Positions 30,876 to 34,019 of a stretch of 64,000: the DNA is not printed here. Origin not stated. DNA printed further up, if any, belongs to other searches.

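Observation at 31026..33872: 966-aa secreted protein combining three proprotein-convertase P-domain-like modules (no protease domain), two PKD domains and a dockerin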

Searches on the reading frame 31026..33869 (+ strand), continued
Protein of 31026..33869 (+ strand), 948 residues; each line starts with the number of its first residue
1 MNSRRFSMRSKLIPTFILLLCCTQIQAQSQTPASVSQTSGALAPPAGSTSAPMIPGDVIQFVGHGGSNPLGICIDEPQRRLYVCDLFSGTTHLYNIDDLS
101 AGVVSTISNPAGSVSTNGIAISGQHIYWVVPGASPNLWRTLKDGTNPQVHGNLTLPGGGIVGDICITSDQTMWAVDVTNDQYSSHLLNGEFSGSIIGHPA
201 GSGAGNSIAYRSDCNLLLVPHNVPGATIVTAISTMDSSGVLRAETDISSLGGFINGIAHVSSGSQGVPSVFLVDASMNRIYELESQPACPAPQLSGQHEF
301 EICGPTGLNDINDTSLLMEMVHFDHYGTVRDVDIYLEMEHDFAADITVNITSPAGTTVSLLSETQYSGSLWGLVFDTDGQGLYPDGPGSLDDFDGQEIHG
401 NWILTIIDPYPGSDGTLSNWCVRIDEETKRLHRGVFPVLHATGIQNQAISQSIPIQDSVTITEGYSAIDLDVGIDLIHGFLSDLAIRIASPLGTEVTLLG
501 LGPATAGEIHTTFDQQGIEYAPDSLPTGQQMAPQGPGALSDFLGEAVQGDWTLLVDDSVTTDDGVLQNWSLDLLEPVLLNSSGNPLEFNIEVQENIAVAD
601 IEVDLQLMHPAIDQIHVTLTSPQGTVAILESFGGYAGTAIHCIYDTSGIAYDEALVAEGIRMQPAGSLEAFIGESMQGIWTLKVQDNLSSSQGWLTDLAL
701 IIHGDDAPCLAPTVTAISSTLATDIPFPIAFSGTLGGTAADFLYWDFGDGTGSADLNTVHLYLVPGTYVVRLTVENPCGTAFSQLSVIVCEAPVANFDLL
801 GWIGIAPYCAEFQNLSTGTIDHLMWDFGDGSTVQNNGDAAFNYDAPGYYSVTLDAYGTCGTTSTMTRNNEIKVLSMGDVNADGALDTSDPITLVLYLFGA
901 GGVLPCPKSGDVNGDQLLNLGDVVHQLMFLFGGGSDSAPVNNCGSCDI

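Call 46: predict_structure(alignment_id=A1)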
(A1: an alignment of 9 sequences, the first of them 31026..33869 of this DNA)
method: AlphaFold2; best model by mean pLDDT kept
length: 948 residues; sequences in the alignment: 9
mean_pLDDT: 68.3   pTM: 0.38
mean pLDDT of the five models: 68.3, 64.0, 61.9, 54.9, 54.6
residues with pLDDT >= 90: 73; 70-90: 450; 50-70: 240; < 50: 185
segments of 3 or more residues with pLDDT < 50: 1-52, 60-69, 98-116, 263-267, 275-279, 285-298, 364-371, 706-709, 890-914, 916-922, 924-948
pLDDT, mean of each block of 10 residues (from residue 1): 33 30 23 22 28 49 43 61 57 54 43 50 75 72 72 81 77 82 87 81 64 71 60 76 66 51 51 52 47 39 63 71 67 72 71 84 51 56 67 74 81 69 65 76 84 79 81 85 86 86 67 74 61 80 84 84 80 81 76 71 82 87 89 74 73 68 81 81 79 77 59 87 83 80 90 90 89 84 91 85 69 87 88 84 82 88 86 65 54 42 35 45 47 36 28
secondary structure, 60 per line:
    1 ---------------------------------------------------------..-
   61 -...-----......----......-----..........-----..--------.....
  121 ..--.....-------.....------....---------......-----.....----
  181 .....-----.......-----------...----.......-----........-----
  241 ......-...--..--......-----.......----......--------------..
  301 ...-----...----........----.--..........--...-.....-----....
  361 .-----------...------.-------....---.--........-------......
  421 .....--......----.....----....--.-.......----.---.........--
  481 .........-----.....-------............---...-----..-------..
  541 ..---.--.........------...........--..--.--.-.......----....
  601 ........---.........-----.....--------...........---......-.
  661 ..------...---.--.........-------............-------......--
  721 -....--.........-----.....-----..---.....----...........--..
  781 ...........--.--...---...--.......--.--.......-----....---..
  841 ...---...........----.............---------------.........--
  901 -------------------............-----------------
elements in order (helices of 4 or more, strands of 3 or more residues): E62-64 E70-75 E80-85 E91-95 H96-100 E116-122 E125-129 E137-141 E148-151 E161-166 E172-176 E181-185 E191-197 E209-211 E216-222 E228-235 E241-246 E257-262 E268-274 E279-284 E299-303 E309-311 E316-323 E331-340 E347-351 E357-361 E373-375 H390-393 E400-407 E415-425 E428-433 E438-442 E447-450 E455-461 E470-478 E484-489 E495-499 E507-518 H539-542 E549-557 E564-574 E586-592 E597-608 E615-620 E626-630 E639-649 H653-658 E660-662 E678-686 E694-705 E713-718 E722-725 E728-736 E742-746 E757-761 E766-776 E779-791 E797-799 E803-805 E808-814 E820-826 E832-835 E839-843 E847-857 E862-874 H890-898 H920-931

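Call 49: fold_search(model_id=the predicted structure, library=pdb)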
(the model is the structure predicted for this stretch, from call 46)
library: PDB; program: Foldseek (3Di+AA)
matches with E <= 10: 1640; with E <= 0.001: 311
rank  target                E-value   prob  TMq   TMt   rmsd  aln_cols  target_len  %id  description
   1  6fg9_A                2.2e-13  1.00  0.14  0.15  34.9       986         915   10  Mouse SORCS2 ectodomain (sortilin related VPS10 domain containing receptor 2) (released 2018-08-01)
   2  6fg9_B                8.4e-13  1.00  0.14  0.15  34.6       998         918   10  Mouse SORCS2 ectodomain (sortilin related VPS10 domain containing receptor 2) (released 2018-08-01)
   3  6ffy_A                8.3e-12  1.00  0.13  0.14  37.4       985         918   11  Structure of the mouse SorCS2-NGF complex (released 2018-08-01)
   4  9flw_A                6.4e-11  1.00  0.14  0.23  34.0       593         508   10  CryoEM structure of the fragment-6 (3571-4078) in the grappling hook protein A (GhpA) in the bacterium Aureispira sp.  (released 2024-10-16)
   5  9flp_A                2.7e-09  1.00  0.13  0.13  85.1      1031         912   11  CryoEM structure of the neck (1403-2314) in the grappling hook protein A (GhpA) in the bacterium Aureispira sp. CCB-QB (released 2024-10-16)
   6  9e7m_Ja               9.2e-09  1.00  0.09  0.10  40.5       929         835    8  In situ cryoEM structure of bacteriophage Ur-lambda tail tip complex (released 2025-11-05)
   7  5i5k_A                3.6e-08  1.00  0.08  0.06  37.8       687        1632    8  Structure of complement C5 in complex with eculizumab (released 2016-03-16)
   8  9g8b_A                4.1e-08  1.00  0.12  0.27  20.6       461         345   11  CryoEM structure of the fragment-2 (2892-3236) in the grappling hook protein A (GhpA) in the bacterium Aureispira sp.  (released 2024-10-16)
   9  5i5k_B                6.4e-08  1.00  0.08  0.06  37.5       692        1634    9  Structure of complement C5 in complex with eculizumab (released 2016-03-16)
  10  9flu_A                8.6e-08  1.00  0.12  0.27  19.7       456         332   12  CryoEM structure of the fragment-1 (3402-3733) in the grappling hook protein A (GhpA) in the bacterium Aureispira sp.  (released 2024-10-16)
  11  1l0q_A                1.1e-07  1.00  0.14  0.29  30.0       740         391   10  Tandem YVTN beta-propeller and PKD domains from an archaeal surface layer protein (released 2002-11-06)
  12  9fly_A                1.4e-07  1.00  0.14  0.15  55.5       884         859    9  CryoEM structure of the base (4151-5009) in the grappling hook protein A (GhpA) in the bacterium Aureispira sp. CCB-QB (released 2024-10-16)
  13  9fx2                  1.8e-07  0.98  0.09  0.08  38.3       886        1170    9  Structure of methylamine activated CD109 (released 2025-03-19)
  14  9b4h_A                3.4e-07  0.95  0.10  0.05  35.6       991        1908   10  Chlamydomonas reinhardtii mastigoneme filament (released 2024-04-10)
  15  3frp_A                3.7e-07  1.00  0.10  0.13  34.8       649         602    8  Crystal Structure of Cobra Venom Factor, a Co-factor for C3- and C5 convertase CVFBb (released 2009-04-28)
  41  3wqb_A                3.6e-06  1.00  0.11  0.16  18.8       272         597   19  Crystal structure of aeromonas sobria serine protease (ASP) and the chaperone (ORF2) complex (released 2015-03-25)
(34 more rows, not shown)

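Call 76: find_encoding_contigs(protein=P0007, flank=10000, max_places=2)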
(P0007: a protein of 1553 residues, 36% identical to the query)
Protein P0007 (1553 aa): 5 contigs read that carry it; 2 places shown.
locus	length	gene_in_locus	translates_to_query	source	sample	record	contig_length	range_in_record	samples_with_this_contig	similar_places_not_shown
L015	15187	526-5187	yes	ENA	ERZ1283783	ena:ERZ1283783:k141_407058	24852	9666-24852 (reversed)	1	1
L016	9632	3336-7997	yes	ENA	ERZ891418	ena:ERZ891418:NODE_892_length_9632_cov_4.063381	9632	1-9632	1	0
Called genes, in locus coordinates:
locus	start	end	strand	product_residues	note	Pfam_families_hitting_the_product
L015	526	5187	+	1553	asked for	PF01483:P_proprotein, PF00801:PKD, PF18911:PKD_4, PF00801:PKD, PF18911:PKD_4, PF00801:PKD, PF18911:PKD_4, PF00801:PKD, +10 more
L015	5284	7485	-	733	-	PF00378:ECH_1, PF16113:ECH_2, PF02737:3HCDH_N, PF00725:3HCDH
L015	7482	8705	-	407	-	PF00108:Thiolase_N, PF00109:ketoacyl-synt (weak), PF02803:Thiolase_C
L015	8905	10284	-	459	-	PF13646:HEAT_2 (faint), PF13768:VWA_3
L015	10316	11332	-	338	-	-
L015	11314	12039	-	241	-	PF01113:DapB_N, PF05173:DapB_C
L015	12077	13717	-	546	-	PF00587:tRNA-synt_2b, PF03129:HGTP_anticodon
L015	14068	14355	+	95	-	-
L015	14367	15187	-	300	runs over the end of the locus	-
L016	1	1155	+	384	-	?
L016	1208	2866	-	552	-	PF13646:HEAT_2 (weak)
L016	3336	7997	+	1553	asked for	PF01483:P_proprotein, PF00801:PKD, PF18911:PKD_4, PF00801:PKD, PF18911:PKD_4, PF00801:PKD, PF18911:PKD_4, PF00801:PKD, +10 more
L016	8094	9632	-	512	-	?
